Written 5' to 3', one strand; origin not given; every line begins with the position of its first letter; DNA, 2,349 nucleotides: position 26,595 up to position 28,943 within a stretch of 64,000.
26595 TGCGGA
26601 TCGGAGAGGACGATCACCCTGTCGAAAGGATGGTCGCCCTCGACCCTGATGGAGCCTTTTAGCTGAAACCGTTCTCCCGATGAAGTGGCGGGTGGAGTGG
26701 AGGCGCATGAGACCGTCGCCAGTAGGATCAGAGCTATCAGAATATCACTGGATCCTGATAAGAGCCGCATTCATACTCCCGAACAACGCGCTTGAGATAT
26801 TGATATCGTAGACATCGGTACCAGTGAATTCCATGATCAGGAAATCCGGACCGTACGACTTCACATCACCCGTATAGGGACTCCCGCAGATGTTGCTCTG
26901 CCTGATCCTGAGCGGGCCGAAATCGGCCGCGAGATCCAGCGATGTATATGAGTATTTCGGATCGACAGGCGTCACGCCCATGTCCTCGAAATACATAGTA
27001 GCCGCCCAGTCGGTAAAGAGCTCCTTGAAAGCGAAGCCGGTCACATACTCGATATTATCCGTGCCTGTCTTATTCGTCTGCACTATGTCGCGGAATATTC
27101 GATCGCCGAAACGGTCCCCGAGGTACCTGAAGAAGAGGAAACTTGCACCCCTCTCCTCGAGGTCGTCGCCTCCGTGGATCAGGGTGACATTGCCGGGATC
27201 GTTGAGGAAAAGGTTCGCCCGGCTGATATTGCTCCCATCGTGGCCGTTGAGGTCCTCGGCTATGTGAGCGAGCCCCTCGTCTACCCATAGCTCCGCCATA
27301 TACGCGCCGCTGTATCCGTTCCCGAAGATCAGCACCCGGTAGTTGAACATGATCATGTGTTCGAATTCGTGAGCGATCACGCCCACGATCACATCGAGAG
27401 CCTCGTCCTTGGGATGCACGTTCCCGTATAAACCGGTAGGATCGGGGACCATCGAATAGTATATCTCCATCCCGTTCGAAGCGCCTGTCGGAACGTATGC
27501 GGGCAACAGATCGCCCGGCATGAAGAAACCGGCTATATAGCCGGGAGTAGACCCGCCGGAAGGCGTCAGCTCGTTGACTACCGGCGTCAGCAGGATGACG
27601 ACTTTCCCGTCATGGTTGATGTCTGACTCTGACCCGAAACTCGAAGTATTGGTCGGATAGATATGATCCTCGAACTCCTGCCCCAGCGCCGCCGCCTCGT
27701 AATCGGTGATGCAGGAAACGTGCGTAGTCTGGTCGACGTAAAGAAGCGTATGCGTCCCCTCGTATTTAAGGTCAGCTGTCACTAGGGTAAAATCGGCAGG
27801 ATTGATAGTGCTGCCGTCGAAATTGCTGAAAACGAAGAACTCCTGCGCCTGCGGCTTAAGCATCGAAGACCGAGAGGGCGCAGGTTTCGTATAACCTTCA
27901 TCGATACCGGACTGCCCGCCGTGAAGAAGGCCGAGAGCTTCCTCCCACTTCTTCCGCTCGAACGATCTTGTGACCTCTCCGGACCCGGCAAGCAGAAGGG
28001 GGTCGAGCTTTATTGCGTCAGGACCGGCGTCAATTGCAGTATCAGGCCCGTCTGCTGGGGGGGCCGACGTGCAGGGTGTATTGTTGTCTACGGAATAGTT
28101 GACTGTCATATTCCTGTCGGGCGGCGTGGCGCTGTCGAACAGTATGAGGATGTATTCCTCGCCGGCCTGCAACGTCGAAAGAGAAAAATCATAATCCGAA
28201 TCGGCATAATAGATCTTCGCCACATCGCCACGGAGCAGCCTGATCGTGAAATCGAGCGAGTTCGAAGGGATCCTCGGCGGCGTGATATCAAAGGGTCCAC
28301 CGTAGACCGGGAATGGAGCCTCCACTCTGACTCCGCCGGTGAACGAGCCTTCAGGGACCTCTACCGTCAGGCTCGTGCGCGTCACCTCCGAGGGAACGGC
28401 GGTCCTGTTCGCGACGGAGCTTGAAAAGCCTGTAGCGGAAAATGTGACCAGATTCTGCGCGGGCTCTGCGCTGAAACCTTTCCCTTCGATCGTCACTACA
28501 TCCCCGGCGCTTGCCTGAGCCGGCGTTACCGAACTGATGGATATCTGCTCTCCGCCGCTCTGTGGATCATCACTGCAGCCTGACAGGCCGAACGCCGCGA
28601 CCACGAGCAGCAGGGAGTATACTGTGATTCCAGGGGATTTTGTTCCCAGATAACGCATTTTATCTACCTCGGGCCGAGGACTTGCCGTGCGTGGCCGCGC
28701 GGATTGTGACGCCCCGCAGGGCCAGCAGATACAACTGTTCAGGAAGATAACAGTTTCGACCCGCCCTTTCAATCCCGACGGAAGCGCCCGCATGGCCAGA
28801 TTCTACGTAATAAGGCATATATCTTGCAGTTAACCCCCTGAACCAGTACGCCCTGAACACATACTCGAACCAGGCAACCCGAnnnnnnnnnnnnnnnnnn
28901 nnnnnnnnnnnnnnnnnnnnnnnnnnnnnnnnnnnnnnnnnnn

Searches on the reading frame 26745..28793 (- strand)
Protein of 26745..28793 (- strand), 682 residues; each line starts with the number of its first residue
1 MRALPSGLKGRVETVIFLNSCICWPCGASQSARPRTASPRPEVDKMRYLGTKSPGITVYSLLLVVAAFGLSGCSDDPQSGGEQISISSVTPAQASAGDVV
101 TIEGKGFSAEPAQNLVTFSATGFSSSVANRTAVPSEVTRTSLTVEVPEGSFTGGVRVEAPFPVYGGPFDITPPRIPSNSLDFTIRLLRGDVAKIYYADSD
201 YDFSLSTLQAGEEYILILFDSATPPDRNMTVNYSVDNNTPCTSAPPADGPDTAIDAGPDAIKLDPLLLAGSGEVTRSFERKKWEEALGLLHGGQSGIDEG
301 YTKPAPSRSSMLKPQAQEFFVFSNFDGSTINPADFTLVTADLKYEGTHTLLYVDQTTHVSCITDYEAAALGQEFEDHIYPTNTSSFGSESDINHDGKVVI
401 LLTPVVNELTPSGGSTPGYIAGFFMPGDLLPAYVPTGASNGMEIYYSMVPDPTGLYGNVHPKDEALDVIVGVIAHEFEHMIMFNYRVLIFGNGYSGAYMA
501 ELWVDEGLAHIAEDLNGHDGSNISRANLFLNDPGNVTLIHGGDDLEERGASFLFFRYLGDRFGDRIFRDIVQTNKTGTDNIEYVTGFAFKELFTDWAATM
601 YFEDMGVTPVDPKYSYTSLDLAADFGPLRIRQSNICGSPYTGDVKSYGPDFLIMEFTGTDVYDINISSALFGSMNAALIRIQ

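Call 8: search_protein_families(library=pfam, proteins=[window:26745-28793:-], max_evalue=0.001)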
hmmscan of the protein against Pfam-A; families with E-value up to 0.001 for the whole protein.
window:26745-28793:- (682 aa): 1 family
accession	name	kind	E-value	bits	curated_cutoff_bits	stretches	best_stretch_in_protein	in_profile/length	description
PF01833.30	TIG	-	5.8e-06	26.7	20.9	1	85-157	2-66/84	IPT/TIG domain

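Call 36: search_protein_families(library=ncbifam, proteins=[window:26745-28793:-], max_evalue=0.001)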
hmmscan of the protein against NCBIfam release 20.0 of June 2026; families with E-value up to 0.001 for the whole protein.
window:26745-28793:- (682 aa): 1 family
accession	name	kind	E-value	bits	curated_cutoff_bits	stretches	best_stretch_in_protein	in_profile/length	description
NF045524.1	MXAN_6640_HExxH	subfamily_domain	0.00059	19.6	140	0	472-580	114-212/290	MXAN_6640 family putative metalloprotease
